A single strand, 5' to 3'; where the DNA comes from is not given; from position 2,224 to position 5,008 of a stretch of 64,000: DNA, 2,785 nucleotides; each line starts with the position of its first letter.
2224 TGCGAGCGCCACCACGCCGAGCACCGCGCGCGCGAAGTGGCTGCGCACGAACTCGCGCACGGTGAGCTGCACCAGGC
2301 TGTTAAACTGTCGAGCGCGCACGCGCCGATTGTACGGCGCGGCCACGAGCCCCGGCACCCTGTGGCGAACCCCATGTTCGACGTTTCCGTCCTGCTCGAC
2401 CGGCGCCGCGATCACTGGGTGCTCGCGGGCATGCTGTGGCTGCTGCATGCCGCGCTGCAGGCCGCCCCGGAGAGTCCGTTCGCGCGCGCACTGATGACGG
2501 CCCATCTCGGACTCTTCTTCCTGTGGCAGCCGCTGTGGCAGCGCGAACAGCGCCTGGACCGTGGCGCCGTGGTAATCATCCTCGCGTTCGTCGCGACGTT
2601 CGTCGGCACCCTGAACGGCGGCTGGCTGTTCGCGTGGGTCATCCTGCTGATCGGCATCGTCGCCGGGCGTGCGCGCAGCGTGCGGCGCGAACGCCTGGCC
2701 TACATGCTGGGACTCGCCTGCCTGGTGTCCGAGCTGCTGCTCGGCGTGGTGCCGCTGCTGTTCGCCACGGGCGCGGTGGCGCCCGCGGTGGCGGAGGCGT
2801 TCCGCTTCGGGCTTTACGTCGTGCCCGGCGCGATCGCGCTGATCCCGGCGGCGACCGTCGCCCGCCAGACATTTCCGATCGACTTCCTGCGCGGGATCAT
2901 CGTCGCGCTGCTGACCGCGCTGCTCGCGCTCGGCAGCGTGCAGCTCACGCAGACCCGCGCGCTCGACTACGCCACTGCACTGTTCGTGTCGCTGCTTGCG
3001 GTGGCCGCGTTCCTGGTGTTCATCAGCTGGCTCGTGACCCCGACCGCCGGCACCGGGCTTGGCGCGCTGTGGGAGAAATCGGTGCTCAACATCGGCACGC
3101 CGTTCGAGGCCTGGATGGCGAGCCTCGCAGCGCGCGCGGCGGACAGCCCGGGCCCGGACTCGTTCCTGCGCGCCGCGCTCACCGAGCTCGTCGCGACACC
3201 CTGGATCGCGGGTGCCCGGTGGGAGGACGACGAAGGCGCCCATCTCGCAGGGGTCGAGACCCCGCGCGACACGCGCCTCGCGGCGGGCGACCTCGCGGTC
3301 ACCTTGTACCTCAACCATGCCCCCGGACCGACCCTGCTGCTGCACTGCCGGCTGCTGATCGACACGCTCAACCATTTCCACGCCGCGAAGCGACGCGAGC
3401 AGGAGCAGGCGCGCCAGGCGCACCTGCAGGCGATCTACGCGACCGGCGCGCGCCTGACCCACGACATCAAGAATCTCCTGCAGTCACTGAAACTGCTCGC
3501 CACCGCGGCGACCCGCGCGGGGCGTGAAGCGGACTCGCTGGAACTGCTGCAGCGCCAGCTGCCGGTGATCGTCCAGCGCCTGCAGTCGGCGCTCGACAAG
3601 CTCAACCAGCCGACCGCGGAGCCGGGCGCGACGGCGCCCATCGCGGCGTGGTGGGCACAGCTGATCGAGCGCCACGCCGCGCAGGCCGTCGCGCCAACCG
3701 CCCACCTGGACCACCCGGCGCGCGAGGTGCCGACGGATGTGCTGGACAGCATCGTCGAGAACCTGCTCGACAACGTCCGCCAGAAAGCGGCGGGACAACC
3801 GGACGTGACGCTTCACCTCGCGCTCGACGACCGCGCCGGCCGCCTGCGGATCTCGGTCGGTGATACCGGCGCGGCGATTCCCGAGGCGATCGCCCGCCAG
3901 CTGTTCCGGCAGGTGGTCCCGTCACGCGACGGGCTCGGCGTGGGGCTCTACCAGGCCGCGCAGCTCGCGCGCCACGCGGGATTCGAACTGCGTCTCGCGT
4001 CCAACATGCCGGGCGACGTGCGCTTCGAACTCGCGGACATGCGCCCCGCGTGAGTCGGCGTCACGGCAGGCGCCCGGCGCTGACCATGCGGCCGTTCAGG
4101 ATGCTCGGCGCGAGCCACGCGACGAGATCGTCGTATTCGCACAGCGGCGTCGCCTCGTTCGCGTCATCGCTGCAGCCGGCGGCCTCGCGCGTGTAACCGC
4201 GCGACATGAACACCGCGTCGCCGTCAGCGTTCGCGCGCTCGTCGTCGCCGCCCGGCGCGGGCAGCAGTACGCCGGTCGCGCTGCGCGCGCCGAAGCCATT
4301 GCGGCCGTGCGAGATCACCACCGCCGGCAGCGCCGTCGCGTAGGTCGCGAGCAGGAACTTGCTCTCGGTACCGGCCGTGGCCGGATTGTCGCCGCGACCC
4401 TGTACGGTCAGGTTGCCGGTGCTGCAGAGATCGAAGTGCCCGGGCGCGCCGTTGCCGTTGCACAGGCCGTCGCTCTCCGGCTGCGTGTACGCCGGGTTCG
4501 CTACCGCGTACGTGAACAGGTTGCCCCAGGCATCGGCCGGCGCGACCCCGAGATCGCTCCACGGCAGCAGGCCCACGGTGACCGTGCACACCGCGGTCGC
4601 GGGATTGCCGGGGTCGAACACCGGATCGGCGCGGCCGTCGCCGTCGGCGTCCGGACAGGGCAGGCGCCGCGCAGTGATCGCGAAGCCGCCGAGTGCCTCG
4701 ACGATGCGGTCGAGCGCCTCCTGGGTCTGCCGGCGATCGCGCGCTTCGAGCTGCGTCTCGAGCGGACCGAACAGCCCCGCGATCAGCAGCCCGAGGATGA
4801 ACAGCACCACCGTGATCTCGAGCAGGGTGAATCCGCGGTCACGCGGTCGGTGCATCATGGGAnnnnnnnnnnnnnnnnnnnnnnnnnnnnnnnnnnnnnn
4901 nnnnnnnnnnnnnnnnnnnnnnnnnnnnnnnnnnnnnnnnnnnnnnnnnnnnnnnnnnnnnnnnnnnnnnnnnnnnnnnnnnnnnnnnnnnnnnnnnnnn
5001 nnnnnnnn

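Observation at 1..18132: MSH-class type IV filament locus with rearranged gene order and its own multi-TM kinase / sigma54 regulator pair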

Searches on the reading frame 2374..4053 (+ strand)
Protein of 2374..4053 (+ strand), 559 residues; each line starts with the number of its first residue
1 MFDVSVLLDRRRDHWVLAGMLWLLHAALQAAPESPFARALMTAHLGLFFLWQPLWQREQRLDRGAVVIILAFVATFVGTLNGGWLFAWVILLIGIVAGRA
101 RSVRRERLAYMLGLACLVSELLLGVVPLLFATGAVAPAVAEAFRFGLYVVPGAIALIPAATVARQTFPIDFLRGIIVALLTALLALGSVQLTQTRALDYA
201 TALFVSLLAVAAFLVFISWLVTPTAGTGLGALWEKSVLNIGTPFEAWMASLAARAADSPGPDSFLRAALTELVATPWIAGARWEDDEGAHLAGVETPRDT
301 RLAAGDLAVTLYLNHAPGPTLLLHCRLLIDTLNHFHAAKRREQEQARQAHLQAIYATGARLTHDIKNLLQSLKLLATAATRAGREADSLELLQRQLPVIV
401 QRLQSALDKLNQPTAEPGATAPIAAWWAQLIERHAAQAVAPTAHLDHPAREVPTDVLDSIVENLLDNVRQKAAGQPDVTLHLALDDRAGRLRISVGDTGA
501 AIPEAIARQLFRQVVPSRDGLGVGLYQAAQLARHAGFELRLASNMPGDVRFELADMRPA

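Call 9: search_protein_families(library=ncbifam, proteins=[window:2374-4053:+], max_evalue=0.01)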
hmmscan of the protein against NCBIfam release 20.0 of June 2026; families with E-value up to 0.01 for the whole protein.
window:2374-4053:+ (559 aa): 16 families
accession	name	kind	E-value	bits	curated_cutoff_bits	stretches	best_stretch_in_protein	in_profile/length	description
TIGR02916.1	PEP_his_kin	equivalog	2.8e-14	52.6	300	1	341-545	462-668/679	XrtA/PEP-CTERM system histidine kinase PrsK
NF008298.1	PRK11086.1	subfamily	7.8e-07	27.9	520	1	439-546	406-514/529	DcuS/MalK family sensor histidine kinase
NF047794.1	HisKinPtgB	equivalog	1.9e-05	23.1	1000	1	344-546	432-644/656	two-component system sensor histidine kinase PgtB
NF011627.0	PRK15053.1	equivalog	2.6e-05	23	656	1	440-551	416-533/552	sensor histidine kinase DpiB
NF008312.0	PRK11100.1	equivalog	0.00069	18.5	356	1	361-513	263-424/477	two-component system sensor histidine kinase CreC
NF008543.0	PRK11466.1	equivalog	0.00097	17.1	982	1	458-551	563-656/914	TMAO reductase system sensor histidine kinase/response regulator TorS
NF008293.1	PRK11073.1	equivalog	0.001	18.4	240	1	329-536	105-328/349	nitrogen regulation protein NR(II)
TIGR02956.1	TMAO_torS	equivalog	0.0012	17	676.5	1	458-545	581-670/967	TMAO reductase system sensor histidine kinase/response regulator TorS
NF007688.0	PRK10364.1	equivalog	0.0013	17.6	479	1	339-544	225-438/460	two-component system sensor histidine kinase ZraS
NF046044.1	PnpS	equivalog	0.0014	17.7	400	0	451-511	280-338/390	two-component system histidine kinase PnpS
NF041832.1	near_NosP_CTERM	subfamily_domain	0.0016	17.6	400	1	426-545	86-213/370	NahK/ErcS family hybrid sensor histidine kinase/response regulator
NF047786.1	his_kin_MadS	equivalog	0.0021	17.3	500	1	387-551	267-429/434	MadS family sensor histidine kinase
TIGR02938.1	nifL_nitrog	equivalog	0.0039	15.8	242.45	0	457-537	392-475/494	nitrogen fixation negative regulator NifL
NF011874.0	PRK15347.1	equivalog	0.0048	15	852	1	460-545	517-602/921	two component system sensor kinase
NF038348.1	T2SS_HK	subfamily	0.0065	14.9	450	0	447-529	462-545/574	histidine kinase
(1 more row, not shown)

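Call 11: search_protein_families(library=pfam, proteins=[window:2374-4053:+], max_evalue=0.05)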
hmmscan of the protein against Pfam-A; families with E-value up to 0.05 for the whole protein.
window:2374-4053:+ (559 aa): 1 family
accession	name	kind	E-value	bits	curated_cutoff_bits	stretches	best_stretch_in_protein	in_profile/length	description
PF02518.31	HATPase_c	-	7e-10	39.8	26.4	1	457-552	6-104/111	Histidine kinase-, DNA gyrase B-, and HSP90-like ATPase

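Call 15: find_homologous_proteins(query=window:2374-4053:+)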
Query window:2374-4053:+ (559 aa): 507 proteins with E <= 0.001 among 8000 candidates; the best 120 are listed.
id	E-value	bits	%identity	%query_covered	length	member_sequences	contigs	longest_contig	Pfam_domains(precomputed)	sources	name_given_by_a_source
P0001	0.0e+0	1210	100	100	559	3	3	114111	PF02518.32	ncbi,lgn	ncbi:MAG: ATP-binding protein [Gammaproteobacteria bacterium]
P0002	1.6e-246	837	73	99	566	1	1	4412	PF02518.32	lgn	-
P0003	1.1e-241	821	72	100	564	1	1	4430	PF02518.32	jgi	-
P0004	1.6e-234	798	68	100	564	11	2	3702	PF02518.32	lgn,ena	-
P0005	8.1e-234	795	69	99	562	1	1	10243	PF02518.32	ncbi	-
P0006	2.0e-233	794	69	99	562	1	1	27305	PF02518.32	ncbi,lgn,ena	-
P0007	8.6e-233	792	68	99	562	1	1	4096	PF02518.32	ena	-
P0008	3.7e-207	707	62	99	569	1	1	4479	PF02518.32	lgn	-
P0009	6.7e-207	706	60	99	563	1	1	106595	PF02518.32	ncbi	-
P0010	8.8e-197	673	59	99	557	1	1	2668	PF02518.32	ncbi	-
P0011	1.2e-196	673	59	99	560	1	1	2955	PF02518.32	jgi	jgi:signal transduction histidine kinase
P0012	1.6e-195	669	60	99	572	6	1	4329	PF02518.32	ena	-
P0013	8.9e-195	666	60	99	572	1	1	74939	PF02518.32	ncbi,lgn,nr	ncbi:MAG: HAMP domain-containing histidine kinase [Gammaproteobacteria bacterium]|nr:HAMP domain-con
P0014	3.0e-192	658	59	99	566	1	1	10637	PF02518.32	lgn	-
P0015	1.1e-181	623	59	93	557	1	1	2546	PF02518.32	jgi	jgi:signal transduction histidine kinase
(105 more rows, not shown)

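Call 17: find_related_loci(query=A1, collection=genome_contigs, flank=10000)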
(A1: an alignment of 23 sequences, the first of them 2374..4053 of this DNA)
Query A1 (559 aa) in genome_contigs; peptide patterns used: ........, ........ (x = any residue, [..] = any of these).
535 stretches matched a pattern; 425 encode a relative of the query (tblastn E <= 1e-3); the best 80 are kept; 80 distinct loci.
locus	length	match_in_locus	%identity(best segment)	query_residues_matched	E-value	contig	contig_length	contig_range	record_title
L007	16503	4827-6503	68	1-559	0e+0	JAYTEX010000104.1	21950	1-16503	MAG: Pseudomonadota bacterium isolate GFS_2113 GFS_2113_103, whole genome shotgun sequence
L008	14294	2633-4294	69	1-555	0e+0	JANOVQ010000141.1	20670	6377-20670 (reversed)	MAG: Pseudomonadota bacterium isolate VAR_35_metabat_593 VAR_35_k141_2882602, whole genome shotgun sequence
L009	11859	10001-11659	69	1-553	0e+0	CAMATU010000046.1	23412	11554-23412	MAG: Klebsiella pneumoniae isolate MaH-04nov19-186 genome assembly, contig: MaH-04nov19-C5409, whole genome shotgun sequ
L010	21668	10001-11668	60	1-556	0e+0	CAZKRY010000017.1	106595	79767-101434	MAG TPA_asm: uncultured Klebsiella sp. isolate SRP237561_co1_356 genome assembly, contig: NODE_236_length_106595_cov_16.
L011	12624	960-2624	60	1-555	0e+0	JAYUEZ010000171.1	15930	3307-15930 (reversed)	MAG: Gammaproteobacteria bacterium isolate GFS_7618 GFS_7618_170, whole genome shotgun sequence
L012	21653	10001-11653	60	1-551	0e+0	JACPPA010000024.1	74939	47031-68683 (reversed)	MAG: Gammaproteobacteria bacterium isolate NC_groundwater_615_Pr5_B-0.1um_58_24 alan_book_18_scaffold_62881, whole genom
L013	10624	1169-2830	52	1-555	7e-172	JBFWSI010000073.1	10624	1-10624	MAG: Gammaproteobacteria bacterium isolate CA_2019_TPBF_226 NODE_25957_length_10624_cov_3.657616_TPBF, whole genome shot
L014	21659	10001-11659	52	1-555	1e-170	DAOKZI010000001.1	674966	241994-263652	MAG TPA_asm: Gammaproteobacteria bacterium isolate AMR_MDS_0046 NODE_3_length_674966_cov_15.022516, whole genome shotgun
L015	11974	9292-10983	50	1-557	3e-168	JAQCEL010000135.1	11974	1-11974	MAG: Proteobacteria bacterium isolate casp40-mb.114 NODE_12558_length_11974_cov_0.076379, whole genome shotgun sequence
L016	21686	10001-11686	50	1-555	3e-167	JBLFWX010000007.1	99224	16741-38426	MAG: Gammaproteobacteria bacterium isolate 3300053785_120 Ga0535658_0000143, whole genome shotgun sequence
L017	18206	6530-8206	51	4-555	2e-165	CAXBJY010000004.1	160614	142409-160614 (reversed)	MAG TPA_asm: uncultured Gammaproteobacteria bacterium isolate ERR2762122_concoct_79 genome assembly, contig: ERZ3421826.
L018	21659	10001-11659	53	1-554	1e-162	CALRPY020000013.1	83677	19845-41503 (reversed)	MAG: Hydrogenophaga intermedia isolate JJ-CU23-05-3-mx-bin502 genome assembly, contig: JJ-NR103-41-C157, whole genome sh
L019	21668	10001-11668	51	7-555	6e-160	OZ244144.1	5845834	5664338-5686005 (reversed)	MAG: Gammaproteobacteria bacterium isolate 5c633af5-84de-4cc7-8157-d45a81a42ed4 genome assembly, chromosome: 1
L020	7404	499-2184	50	1-555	3e-160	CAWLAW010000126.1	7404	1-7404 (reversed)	MAG: Gammaproteobacteria bacterium isolate CB4_SCM.67 genome assembly, contig: Ga0302127_10006042, whole genome shotgun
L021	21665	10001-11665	48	4-553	6e-160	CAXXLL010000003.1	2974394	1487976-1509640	MAG: Gammaproteobacteria bacterium isolate c3243a8b-db96-42cf-a016-84d8fe09dca8 genome assembly, contig: contig_3, whole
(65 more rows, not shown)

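Call 34: search_protein_families(library=pfam, alignment_id=A5, max_evalue=0.01)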
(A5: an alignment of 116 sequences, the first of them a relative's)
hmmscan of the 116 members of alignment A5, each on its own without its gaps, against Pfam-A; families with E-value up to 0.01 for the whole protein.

A. member 1, L007:10186-11784:- (532 aa): 0 families

B. families by the number of members that match (of 116 scanned): 7 families
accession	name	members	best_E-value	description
PF12679.13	ABC2_membrane_2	12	4.6e-08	ABC-2 family transporter protein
PF12698.13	ABC2_membrane_3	11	2.7e-09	ABC-2 family transporter protein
PF12730.13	ABC2_membrane_4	6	3.3e-06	ABC-2 family transporter protein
PF13346.12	ABC2_membrane_5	2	0.0003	ABC-2 family transporter protein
PF09847.15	12TM_1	1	2.4e-06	Membrane protein of 12 TMs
PF10644.15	Misat_Tub_SegII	1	0.00092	Misato Segment II tubulin-like domain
PF01061.29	ABC2_membrane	1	0.0058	ABC-2 type transporter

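Call 85: search_solved_structures(query=A1, max_evalue=0.01)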
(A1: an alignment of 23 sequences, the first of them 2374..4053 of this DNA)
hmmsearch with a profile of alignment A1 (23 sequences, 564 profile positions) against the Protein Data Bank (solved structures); distinct sequences matched with E-value up to 0.01: 32.
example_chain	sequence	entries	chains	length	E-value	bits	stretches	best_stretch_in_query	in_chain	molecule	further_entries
9jfj_A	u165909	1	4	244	3.5e-10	42.1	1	347-556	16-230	Sensor histidine kinase ZraS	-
3a0r_A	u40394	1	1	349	1.4e-08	36.8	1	342-557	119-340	Sensor protein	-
9rcc_A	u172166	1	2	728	1.6e-08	36.6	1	360-543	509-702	Bacteriophytochrome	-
9eut_A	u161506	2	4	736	1.6e-08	36.6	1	360-543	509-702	Bacteriophytochrome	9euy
4gcz_A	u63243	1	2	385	3.3e-08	35.6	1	436-560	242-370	Blue-light photoreceptor, Sensor protein fixL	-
8a3u_A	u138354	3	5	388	4.3e-08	35.2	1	436-560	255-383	Putative Sensory box protein,Sensor protein FixL | Putative Sensory box protein,Putative Sensory box protein,Sensor protein FixL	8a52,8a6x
8a7f_A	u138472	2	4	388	4.3e-08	35.2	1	436-560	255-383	Putative Sensory box protein,Sensor protein FixL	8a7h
9p6i_A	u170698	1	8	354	7.5e-08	34.4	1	360-557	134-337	histidine kinase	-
3sl2_A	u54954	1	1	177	1e-06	30.6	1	438-544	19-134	Sensor histidine kinase yycG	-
3a0t_A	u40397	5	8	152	1e-06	30.6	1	434-557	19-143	Sensor protein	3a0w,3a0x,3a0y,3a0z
8g3a_D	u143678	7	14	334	2.3e-06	29.5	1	432-546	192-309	Sensor protein BceS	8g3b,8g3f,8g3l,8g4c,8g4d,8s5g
8u4x_A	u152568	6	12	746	3e-06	29.1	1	349-549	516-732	histidine kinase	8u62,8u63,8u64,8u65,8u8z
6paj_A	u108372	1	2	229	2.3e-05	26.2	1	435-546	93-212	Sensor protein SrrB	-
3jz3_A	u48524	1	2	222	4.2e-05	25.3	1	364-559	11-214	Sensor protein qseC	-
4biu_A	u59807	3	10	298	8.8e-05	24.3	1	362-518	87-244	SENSOR PROTEIN CPXA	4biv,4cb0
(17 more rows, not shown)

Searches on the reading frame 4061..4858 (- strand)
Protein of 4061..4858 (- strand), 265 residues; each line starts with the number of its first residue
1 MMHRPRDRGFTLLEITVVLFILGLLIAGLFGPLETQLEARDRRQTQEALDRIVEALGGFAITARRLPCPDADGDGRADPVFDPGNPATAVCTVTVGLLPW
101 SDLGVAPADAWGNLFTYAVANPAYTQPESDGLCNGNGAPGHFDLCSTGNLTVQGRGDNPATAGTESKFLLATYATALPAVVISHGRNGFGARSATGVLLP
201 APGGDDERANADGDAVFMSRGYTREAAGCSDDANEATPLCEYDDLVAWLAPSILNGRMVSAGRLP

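Call 9: search_protein_families(library=ncbifam, proteins=[window:4061-4858:-], max_evalue=0.01)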
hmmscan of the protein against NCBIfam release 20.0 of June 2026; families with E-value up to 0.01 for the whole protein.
window:4061-4858:- (265 aa): 6 families
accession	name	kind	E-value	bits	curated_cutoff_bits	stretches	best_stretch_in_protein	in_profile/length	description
TIGR01710.1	typeII_sec_gspG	equivalog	4.1e-09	36.6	88.85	1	8-119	1-103/134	type II secretion system major pseudopilin GspG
TIGR02532.1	IV_pilin_GFxxxE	domain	1.6e-05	24.6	16.3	1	8-28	2-22/24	prepilin-type N-terminal cleavage/methylation domain-containing protein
TIGR01708.2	typeII_sec_gspH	equivalog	4.1e-05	23.6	80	1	8-56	2-47/169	type II secretion system minor pseudopilin GspH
NF041775.1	typeIV_PilA_Myxo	equivalog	0.0045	17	400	1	4-27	7-30/214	type IV pilin protein PilA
NF041013.1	T4P_ComGE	equivalog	0.0051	16.9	49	1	8-54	4-51/83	competence type IV pilus minor pilin ComGE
NF040999.1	pilin_ComGC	equivalog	0.0093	16.1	75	0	8-55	2-48/84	competence type IV pilus major pilin ComGC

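Call 11: search_protein_families(library=pfam, proteins=[window:4061-4858:-], max_evalue=0.05)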
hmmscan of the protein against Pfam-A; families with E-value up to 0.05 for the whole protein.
window:4061-4858:- (265 aa): 1 family
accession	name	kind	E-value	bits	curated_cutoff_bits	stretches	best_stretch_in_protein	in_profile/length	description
PF07963.17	N_methyl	-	1.4e-07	31.3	21.2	1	5-30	2-27/27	Prokaryotic N-terminal methylation motif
